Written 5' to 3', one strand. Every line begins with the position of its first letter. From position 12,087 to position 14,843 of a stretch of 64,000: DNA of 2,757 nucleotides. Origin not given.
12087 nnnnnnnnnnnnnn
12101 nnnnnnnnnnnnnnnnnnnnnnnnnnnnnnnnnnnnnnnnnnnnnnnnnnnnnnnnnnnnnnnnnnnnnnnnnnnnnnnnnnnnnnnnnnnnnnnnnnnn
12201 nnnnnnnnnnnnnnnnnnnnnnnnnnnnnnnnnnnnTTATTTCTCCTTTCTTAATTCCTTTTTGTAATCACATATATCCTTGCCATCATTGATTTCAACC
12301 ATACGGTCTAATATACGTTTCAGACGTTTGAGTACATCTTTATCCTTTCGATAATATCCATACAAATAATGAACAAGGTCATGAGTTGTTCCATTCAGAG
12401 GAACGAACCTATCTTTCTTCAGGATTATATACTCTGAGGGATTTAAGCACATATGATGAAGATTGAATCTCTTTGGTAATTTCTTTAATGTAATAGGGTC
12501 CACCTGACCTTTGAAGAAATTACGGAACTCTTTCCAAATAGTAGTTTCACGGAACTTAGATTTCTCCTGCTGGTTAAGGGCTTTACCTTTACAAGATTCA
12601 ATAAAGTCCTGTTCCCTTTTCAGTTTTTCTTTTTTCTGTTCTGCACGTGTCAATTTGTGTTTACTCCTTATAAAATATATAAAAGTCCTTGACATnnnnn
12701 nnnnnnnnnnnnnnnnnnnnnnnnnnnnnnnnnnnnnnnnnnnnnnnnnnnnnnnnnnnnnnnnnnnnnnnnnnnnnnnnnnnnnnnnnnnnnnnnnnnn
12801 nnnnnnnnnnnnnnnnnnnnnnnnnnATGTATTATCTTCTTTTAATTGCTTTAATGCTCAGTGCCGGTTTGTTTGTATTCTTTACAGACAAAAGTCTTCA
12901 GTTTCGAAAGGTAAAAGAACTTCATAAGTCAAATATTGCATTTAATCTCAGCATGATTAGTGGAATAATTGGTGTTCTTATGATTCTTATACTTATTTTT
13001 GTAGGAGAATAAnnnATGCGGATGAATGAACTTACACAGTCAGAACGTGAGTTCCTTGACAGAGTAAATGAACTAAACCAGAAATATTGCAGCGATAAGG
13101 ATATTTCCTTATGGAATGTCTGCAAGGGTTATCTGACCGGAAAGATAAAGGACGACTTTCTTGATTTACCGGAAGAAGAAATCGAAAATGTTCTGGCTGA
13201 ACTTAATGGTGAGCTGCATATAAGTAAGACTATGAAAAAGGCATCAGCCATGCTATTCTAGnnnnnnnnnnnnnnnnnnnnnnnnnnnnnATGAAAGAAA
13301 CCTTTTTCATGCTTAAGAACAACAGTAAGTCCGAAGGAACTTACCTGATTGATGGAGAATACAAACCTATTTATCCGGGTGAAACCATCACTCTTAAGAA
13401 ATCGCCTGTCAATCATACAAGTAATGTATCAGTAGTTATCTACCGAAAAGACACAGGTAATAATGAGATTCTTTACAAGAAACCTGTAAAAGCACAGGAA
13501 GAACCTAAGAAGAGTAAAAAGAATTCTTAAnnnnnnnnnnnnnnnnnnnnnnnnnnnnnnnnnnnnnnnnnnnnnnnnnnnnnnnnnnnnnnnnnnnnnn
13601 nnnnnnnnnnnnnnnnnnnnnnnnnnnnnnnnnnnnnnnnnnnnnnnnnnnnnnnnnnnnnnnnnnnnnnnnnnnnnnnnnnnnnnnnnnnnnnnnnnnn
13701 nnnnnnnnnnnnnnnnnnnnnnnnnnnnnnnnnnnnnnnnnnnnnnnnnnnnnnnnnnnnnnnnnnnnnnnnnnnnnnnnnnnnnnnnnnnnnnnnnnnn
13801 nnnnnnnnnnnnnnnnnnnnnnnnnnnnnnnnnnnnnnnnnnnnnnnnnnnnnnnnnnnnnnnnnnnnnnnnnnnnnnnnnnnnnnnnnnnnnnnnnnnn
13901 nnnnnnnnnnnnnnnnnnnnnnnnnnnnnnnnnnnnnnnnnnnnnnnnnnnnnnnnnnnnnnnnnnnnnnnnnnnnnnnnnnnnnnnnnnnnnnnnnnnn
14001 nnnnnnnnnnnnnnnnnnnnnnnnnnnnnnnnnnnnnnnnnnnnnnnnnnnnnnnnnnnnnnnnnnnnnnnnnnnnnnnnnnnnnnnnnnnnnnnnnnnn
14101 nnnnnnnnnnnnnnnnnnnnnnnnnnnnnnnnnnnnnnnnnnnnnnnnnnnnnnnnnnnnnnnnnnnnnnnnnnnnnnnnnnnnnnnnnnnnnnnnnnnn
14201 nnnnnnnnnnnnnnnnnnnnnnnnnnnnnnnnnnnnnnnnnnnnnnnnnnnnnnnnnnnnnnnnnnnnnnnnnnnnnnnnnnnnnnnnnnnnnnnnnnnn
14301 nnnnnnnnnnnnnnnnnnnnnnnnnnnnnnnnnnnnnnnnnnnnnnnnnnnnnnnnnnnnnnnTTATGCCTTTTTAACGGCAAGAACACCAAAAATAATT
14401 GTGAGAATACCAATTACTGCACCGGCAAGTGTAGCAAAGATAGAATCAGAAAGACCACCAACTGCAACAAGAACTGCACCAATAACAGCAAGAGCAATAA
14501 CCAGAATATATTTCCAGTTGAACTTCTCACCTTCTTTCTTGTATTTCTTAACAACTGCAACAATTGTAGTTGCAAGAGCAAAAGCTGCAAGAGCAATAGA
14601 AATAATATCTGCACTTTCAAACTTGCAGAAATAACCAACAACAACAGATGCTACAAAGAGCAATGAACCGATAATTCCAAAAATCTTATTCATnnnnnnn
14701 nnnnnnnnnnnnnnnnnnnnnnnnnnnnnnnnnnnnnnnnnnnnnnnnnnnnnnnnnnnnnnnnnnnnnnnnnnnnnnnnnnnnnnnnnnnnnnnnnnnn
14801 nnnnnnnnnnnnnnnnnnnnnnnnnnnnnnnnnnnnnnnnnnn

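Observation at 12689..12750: Two distant sigma70-type promoters share an identical 19-mer and drive the only plus-strand cassettes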

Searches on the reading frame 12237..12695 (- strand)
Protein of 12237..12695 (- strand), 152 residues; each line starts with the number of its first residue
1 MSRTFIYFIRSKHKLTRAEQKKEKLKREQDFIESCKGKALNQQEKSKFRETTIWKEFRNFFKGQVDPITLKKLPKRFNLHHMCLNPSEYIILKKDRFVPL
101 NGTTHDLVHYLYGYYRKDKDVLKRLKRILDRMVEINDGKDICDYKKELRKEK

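Call 14: search_protein_families(library=phrogs, proteins=[window:12237-12695:-], max_evalue=0.01)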
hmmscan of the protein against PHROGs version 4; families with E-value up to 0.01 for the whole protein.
window:12237-12695:- (152 aa): 0 families

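Call 15: search_protein_families(library=pfam, proteins=[window:12237-12695:-], max_evalue=0.01)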
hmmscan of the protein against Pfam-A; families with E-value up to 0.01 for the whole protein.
window:12237-12695:- (152 aa): 0 families

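Call 42: search_protein_families(library=ncbifam, proteins=[window:12237-12695:-], max_evalue=0.1)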
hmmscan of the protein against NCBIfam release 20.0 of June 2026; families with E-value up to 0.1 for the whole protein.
window:12237-12695:- (152 aa): 0 families

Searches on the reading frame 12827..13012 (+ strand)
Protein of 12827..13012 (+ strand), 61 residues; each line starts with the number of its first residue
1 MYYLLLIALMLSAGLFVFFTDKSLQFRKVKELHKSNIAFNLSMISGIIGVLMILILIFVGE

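Call 14: search_protein_families(library=phrogs, proteins=[window:12827-13012:+], max_evalue=0.01)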
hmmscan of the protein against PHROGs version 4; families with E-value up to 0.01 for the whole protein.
window:12827-13012:+ (61 aa): 0 families

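Call 15: search_protein_families(library=pfam, proteins=[window:12827-13012:+], max_evalue=0.01)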
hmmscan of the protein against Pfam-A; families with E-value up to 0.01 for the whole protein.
window:12827-13012:+ (61 aa): 1 family
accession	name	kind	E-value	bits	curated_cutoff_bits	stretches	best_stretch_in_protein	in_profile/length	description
PF03994.20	DUF350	-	0.00063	20.3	26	1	3-55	12-62/133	Domain of Unknown Function (DUF350)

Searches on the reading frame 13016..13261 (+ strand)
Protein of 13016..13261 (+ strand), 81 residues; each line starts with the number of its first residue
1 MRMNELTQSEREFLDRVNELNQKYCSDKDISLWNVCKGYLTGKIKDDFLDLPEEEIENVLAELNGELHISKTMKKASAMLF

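Call 14: search_protein_families(library=phrogs, proteins=[window:13016-13261:+], max_evalue=0.01)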
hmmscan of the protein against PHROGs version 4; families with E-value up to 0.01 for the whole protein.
window:13016-13261:+ (81 aa): 1 family
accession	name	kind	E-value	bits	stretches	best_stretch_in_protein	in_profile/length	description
phrog_18155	-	unknown function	0.0048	17.8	1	20-37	22-39/46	-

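Call 15: search_protein_families(library=pfam, proteins=[window:13016-13261:+], max_evalue=0.01)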
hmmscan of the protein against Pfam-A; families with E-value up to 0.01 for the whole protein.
window:13016-13261:+ (81 aa): 1 family
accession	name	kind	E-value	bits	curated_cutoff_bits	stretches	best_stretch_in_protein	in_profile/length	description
PF10256.14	Erf4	-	0.0058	17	29.3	0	9-70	30-99/116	Golgin subfamily A member 7/ERF4 family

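Call 42: search_protein_families(library=ncbifam, proteins=[window:13016-13261:+], max_evalue=0.1)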
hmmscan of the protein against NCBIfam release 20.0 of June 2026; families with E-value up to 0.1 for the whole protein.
window:13016-13261:+ (81 aa): 0 families

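Call 101: search_solved_structures(query=window:13016-13261:+, max_evalue=1)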
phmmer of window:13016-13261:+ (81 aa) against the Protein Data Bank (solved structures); distinct sequences matched with E-value up to 1: 2.
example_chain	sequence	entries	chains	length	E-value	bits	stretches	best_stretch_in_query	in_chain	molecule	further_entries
4rm7_A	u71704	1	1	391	0.42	14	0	6-51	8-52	Acyl-CoA dehydrogenase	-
9d13_A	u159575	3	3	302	0.96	12.9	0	19-68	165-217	Nuclear elongation and deformation protein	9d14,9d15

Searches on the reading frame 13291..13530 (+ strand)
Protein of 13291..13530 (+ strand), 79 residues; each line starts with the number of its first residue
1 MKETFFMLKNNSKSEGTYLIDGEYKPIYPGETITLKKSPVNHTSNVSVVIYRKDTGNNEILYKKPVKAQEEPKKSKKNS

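Call 14: search_protein_families(library=phrogs, proteins=[window:13291-13530:+], max_evalue=0.01)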
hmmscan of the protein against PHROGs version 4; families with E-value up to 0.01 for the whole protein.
window:13291-13530:+ (79 aa): 0 families

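Call 15: search_protein_families(library=pfam, proteins=[window:13291-13530:+], max_evalue=0.01)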
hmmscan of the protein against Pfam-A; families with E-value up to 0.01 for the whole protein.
window:13291-13530:+ (79 aa): 0 families

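Call 42: search_protein_families(library=ncbifam, proteins=[window:13291-13530:+], max_evalue=0.1)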
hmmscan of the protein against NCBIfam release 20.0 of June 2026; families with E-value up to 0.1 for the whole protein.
window:13291-13530:+ (79 aa): 0 families

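Call 102: search_solved_structures(query=window:13291-13530:+, max_evalue=1)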
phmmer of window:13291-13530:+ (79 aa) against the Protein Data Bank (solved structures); distinct sequences matched with E-value up to 1: 0.

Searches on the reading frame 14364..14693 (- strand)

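Call 104: search_protein_families(library=pfam, proteins=[window:14364-14693:-], max_evalue=0.01)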
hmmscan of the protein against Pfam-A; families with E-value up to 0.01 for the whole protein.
window:14364-14693:- (109 aa): 3 families
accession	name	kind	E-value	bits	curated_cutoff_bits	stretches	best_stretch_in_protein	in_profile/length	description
PF01925.25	TauE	-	0.00061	20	32.6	1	3-105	13-107/237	Sulfite exporter TauE/SafE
PF01943.22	Polysacc_synt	-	0.0012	18.8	28.2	1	6-106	85-187/274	Polysaccharide biosynthesis protein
PF19948.4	DUF6410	-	0.0078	16.5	25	1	28-100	110-181/189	Family of unknown function (DUF6410)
